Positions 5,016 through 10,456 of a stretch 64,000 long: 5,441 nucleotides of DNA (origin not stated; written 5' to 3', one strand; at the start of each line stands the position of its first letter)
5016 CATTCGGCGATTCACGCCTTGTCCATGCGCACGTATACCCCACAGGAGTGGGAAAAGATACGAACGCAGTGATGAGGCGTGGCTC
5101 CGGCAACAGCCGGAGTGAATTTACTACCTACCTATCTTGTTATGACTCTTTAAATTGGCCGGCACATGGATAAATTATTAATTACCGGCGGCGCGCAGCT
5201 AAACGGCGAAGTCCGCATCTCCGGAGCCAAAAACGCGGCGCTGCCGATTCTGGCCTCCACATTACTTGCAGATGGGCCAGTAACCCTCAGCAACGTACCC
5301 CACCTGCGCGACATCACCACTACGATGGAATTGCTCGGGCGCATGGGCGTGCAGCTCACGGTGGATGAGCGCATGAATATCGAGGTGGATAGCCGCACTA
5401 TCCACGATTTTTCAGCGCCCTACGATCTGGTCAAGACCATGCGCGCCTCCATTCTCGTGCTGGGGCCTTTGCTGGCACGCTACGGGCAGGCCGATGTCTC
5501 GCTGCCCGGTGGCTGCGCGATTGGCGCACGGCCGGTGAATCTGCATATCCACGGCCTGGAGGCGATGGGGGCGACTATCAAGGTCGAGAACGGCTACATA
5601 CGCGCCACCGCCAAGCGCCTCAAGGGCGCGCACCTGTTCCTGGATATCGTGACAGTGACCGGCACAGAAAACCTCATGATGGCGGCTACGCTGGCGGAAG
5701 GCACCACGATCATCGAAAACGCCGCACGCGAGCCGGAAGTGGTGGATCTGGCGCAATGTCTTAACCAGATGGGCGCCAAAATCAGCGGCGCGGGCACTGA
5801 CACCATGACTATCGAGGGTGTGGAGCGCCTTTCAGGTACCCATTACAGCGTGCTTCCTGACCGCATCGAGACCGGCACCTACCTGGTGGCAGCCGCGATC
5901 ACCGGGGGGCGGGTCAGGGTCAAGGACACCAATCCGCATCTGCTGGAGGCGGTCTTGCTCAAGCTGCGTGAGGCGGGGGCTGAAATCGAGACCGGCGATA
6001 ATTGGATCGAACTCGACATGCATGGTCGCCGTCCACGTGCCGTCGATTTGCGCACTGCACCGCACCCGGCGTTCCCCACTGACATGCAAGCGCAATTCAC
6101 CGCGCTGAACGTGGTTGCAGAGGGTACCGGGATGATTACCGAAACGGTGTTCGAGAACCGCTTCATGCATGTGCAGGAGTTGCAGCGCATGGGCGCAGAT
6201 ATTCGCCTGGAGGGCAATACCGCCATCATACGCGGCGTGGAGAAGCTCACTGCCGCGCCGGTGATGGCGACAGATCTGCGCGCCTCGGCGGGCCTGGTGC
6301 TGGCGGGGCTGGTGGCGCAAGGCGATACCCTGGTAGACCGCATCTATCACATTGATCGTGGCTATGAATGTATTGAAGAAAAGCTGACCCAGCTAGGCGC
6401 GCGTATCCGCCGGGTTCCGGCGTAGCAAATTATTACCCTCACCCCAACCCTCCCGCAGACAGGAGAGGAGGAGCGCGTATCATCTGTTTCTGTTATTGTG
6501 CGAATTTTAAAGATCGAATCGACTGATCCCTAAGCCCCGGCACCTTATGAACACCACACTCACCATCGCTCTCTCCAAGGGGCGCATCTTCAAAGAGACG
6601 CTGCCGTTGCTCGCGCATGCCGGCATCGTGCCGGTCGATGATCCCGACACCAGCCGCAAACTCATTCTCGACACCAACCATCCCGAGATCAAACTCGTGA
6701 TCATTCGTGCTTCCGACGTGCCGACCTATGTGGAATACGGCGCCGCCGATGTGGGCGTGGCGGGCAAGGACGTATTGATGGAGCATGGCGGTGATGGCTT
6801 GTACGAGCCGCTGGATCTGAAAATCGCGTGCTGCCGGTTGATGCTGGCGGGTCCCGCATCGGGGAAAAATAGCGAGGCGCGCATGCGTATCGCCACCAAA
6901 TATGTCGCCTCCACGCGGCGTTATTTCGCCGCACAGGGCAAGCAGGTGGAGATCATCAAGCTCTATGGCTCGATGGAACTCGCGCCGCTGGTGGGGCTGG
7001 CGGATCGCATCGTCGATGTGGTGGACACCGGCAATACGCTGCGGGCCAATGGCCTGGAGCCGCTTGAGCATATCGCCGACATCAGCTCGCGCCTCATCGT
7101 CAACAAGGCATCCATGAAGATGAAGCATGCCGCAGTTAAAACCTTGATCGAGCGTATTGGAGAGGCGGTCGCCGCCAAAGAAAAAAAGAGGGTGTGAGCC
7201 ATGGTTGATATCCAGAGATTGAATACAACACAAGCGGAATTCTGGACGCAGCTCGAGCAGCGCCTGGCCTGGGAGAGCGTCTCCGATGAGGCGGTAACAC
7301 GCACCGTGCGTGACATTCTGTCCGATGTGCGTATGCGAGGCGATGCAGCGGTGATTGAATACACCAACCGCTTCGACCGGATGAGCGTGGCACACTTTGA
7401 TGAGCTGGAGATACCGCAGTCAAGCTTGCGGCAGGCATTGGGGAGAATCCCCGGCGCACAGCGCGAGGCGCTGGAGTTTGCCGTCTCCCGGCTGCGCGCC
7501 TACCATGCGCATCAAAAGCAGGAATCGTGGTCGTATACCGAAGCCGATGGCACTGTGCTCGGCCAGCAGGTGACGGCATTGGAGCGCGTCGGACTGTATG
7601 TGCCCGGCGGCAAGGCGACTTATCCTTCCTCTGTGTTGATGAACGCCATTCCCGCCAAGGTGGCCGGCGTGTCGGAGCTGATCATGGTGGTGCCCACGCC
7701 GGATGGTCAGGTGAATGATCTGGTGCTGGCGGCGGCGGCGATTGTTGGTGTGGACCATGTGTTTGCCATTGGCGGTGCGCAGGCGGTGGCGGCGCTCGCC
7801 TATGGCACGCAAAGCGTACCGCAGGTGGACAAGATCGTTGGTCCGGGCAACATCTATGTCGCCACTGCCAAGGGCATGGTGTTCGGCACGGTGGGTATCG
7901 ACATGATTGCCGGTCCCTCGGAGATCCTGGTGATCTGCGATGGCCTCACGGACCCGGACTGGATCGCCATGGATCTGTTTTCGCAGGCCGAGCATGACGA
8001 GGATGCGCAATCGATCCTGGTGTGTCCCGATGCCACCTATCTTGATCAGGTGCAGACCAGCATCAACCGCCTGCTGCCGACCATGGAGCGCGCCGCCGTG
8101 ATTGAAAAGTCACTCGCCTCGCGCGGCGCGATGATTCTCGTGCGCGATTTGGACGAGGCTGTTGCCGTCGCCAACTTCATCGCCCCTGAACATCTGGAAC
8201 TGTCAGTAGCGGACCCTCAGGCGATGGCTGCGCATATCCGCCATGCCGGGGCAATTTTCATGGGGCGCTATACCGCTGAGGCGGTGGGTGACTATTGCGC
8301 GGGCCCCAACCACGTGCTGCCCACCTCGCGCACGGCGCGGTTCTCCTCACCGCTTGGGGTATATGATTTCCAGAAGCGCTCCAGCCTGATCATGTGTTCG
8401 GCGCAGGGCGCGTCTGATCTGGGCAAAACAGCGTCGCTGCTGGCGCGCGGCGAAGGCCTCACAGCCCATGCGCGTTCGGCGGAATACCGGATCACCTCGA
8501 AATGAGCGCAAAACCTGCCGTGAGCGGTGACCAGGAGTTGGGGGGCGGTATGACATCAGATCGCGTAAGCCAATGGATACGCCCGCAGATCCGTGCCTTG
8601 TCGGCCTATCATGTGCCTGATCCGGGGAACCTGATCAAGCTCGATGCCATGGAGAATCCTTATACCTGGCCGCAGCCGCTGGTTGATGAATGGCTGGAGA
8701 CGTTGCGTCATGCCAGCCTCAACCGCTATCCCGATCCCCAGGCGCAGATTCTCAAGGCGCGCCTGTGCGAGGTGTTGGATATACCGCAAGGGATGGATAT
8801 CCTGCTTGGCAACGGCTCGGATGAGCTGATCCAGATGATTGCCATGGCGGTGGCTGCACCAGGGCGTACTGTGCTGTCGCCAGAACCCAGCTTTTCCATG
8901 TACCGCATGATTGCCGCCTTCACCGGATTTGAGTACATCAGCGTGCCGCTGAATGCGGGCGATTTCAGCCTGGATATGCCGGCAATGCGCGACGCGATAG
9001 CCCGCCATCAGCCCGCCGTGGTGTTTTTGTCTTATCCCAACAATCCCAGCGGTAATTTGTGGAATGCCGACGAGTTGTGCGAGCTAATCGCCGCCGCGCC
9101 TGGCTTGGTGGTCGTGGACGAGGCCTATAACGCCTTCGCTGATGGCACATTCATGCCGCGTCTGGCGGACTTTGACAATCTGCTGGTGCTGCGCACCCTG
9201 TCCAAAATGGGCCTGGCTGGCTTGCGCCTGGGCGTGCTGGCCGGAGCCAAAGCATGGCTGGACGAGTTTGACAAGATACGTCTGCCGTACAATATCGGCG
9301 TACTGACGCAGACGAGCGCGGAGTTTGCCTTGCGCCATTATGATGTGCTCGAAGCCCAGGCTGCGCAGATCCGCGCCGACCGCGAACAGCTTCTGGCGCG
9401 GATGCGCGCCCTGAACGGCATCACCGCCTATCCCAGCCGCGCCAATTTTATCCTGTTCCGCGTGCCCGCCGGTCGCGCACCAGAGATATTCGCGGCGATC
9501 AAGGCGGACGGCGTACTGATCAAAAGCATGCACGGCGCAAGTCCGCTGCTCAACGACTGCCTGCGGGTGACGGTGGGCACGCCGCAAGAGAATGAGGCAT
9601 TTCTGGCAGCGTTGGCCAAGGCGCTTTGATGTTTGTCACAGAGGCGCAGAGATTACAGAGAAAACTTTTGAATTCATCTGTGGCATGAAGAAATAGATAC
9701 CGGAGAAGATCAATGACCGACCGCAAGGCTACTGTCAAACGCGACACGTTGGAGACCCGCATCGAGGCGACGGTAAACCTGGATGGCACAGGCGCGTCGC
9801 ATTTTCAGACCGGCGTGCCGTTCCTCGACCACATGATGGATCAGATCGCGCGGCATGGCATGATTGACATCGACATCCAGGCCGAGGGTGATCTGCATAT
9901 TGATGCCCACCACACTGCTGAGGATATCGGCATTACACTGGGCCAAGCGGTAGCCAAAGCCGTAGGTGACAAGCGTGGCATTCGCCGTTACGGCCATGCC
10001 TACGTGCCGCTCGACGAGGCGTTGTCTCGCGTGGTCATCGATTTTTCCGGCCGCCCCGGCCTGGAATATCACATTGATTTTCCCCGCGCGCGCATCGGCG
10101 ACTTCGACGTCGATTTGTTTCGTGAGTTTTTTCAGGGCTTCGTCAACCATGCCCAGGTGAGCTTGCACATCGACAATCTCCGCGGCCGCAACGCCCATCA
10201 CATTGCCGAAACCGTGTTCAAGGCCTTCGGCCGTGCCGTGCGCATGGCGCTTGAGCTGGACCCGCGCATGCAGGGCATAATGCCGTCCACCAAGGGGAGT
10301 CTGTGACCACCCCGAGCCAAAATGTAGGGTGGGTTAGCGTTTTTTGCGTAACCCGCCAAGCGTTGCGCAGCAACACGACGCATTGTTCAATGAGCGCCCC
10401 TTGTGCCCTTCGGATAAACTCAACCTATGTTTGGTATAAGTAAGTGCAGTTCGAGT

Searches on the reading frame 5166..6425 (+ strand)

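Call 51: search_protein_families(library=pfam, proteins=[window:5166-6425:+], max_evalue=0.0001)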
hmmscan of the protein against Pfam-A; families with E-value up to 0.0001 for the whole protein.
window:5166-6425:+ (419 aa): 1 family
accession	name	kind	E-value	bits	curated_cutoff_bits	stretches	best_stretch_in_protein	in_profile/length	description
PF00275.25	EPSP_synthase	-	3.4e-128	428.4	22.8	1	7-407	2-417/417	EPSP synthase (3-phosphoshikimate 1-carboxyvinyltransferase)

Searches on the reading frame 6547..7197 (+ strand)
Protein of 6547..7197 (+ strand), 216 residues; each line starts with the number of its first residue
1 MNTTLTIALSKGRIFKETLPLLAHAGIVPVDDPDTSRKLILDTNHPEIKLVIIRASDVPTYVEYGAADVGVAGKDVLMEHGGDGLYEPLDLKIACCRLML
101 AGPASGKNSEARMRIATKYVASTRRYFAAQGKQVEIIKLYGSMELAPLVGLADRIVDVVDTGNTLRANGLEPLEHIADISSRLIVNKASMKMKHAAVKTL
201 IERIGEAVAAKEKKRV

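Call 51: search_protein_families(library=pfam, proteins=[window:6547-7197:+], max_evalue=0.0001)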
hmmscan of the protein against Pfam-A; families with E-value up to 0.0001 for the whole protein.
window:6547-7197:+ (216 aa): 1 family
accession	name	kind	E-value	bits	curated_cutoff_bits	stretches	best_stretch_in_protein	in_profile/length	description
PF01634.23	HisG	-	1.3e-55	188.1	25.5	1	54-204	1-156/158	ATP phosphoribosyltransferase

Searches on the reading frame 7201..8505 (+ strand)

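Call 51: search_protein_families(library=pfam, proteins=[window:7201-8505:+], max_evalue=0.0001)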
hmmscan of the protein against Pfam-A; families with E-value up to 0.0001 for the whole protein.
window:7201-8505:+ (434 aa): 1 family
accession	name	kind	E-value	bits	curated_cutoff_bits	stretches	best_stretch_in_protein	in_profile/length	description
PF00815.25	Histidinol_dh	-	4e-169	563.4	27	1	27-430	6-410/411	Histidinol dehydrogenase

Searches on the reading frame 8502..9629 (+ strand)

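Call 51: search_protein_families(library=pfam, proteins=[window:8502-9629:+], max_evalue=0.0001)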
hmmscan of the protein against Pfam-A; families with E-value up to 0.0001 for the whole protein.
window:8502-9629:+ (375 aa): 1 family
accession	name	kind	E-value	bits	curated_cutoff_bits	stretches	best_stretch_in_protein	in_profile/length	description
PF00155.27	Aminotran_1_2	-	4.4e-53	181.2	19.7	1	44-371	3-361/361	Aminotransferase class I and II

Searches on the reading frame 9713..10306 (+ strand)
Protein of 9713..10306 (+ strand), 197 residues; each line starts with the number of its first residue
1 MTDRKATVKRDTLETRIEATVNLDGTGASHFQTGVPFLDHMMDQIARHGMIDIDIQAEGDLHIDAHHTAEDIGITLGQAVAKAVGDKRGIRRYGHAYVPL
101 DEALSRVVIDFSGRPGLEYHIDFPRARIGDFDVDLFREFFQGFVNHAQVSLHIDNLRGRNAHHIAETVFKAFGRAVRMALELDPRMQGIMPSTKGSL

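Call 51: search_protein_families(library=pfam, proteins=[window:9713-10306:+], max_evalue=0.0001)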
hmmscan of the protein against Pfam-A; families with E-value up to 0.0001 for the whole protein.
window:9713-10306:+ (197 aa): 1 family
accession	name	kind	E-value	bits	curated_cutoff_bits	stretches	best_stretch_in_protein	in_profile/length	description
PF00475.24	IGPD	-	1.9e-65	219.8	27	1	33-176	1-144/144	Imidazoleglycerol-phosphate dehydratase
